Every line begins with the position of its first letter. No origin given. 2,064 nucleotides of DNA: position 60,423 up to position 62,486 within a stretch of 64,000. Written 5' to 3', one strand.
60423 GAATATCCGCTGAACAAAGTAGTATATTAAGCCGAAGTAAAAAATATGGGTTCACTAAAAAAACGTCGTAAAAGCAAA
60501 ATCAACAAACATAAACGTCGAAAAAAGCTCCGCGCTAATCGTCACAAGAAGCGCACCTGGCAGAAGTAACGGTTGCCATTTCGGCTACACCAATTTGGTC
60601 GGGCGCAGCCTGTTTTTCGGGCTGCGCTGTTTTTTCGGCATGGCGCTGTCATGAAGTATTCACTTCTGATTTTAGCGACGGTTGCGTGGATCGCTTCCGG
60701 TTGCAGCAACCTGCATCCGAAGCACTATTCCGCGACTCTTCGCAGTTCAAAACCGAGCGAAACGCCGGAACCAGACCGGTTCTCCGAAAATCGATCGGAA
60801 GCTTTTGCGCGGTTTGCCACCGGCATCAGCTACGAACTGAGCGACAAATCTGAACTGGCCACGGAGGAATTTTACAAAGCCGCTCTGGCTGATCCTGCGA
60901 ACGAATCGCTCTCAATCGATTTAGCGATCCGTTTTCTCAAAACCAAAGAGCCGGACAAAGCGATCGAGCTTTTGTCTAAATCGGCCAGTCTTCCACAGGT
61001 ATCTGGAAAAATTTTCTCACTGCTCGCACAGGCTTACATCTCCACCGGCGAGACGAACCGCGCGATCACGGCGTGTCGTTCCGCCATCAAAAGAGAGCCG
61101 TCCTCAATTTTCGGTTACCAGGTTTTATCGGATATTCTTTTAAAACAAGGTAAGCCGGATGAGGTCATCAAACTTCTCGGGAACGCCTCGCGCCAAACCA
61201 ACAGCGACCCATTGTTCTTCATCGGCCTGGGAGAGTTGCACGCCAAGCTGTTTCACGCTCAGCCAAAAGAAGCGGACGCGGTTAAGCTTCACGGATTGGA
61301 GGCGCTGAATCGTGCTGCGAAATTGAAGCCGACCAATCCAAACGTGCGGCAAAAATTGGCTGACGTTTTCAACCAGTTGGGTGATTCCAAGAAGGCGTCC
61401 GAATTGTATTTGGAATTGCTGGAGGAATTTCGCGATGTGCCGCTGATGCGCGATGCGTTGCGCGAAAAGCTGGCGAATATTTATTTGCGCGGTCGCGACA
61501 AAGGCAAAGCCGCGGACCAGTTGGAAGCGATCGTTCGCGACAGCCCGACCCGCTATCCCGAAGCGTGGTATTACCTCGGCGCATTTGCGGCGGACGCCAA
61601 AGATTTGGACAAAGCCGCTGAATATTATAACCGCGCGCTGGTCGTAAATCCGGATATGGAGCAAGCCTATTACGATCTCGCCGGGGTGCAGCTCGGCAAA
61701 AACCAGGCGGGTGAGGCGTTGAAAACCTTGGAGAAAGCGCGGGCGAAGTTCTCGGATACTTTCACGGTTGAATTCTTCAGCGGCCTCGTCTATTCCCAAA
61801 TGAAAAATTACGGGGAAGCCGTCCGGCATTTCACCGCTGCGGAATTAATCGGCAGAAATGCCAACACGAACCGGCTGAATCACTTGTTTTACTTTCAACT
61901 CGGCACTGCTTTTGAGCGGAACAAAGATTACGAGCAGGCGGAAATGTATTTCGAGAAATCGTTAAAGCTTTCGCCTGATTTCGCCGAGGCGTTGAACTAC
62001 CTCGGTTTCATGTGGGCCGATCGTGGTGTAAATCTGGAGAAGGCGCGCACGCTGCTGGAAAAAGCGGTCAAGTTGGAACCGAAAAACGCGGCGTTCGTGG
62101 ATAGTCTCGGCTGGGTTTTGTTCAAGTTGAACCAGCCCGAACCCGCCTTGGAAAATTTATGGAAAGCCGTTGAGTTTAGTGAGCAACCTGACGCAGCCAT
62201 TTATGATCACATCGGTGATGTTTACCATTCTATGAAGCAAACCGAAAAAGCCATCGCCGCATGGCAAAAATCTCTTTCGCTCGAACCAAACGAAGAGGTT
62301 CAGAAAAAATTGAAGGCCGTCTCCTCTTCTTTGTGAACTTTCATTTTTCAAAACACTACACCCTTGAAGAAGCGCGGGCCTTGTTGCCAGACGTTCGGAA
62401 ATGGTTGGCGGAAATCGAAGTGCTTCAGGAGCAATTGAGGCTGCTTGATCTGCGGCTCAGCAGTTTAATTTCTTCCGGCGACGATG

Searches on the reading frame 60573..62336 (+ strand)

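Call 63: search_protein_families(library=pfam, proteins=[window:60573-62336:+], max_evalue=0.0001)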
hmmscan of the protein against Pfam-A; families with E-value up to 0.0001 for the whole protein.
window:60573-62336:+ (587 aa): 28 families (the best 25 are shown)
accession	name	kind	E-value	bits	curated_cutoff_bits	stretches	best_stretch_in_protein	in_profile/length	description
PF00515.34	TPR_1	-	3.9e-39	131.3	27.8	2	329-361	1-33/34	Tetratricopeptide repeat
PF07719.23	TPR_2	-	5.1e-39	129.6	27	1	329-361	1-33/34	Tetratricopeptide repeat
PF13428.12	TPR_14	-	3.1e-36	120.5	23.5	1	329-370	1-42/44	Tetratricopeptide repeat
PF13181.12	TPR_8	-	4.1e-32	108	25.7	1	440-469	4-33/34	Tetratricopeptide repeat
PF14559.12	TPR_19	-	1.3e-30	106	25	1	340-394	2-56/68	Tetratricopeptide repeat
PF13432.12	TPR_16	-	1.3e-25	89.9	32.7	2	299-356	2-58/65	Tetratricopeptide repeat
PF13414.12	TPR_11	-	5.6e-25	87.2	26.8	0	548-573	1-26/42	TPR repeat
PF13431.12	TPR_17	-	1.8e-23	81.2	24.4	0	494-523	1-30/34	Tetratricopeptide repeat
PF13424.12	TPR_12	-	3.9e-23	81.9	30.1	1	403-467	9-75/77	Tetratricopeptide repeat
PF23914.1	TPR_CcmH_CycH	-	8.5e-20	71.6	42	0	443-531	56-145/158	Cytochrome c-type biogenesis protein H TPR domain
PF13174.12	TPR_6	-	7.2e-19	67.5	26.3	0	440-469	3-32/33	Tetratricopeptide repeat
PF12895.13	ANAPC3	-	3.7e-17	62.8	27.2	0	130-204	8-81/82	Anaphase-promoting complex, cyclosome, subunit 3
PF13176.12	TPR_7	-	1.1e-14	53.6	27.9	0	441-470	3-32/36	Tetratricopeptide repeat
PF13429.12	TPR_15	-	1.6e-11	44.6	26.2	0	293-560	9-267/280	Tetratricopeptide repeat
PF13374.12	TPR_10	-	4e-11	43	27.5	0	510-537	6-33/42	Tetratricopeptide repeat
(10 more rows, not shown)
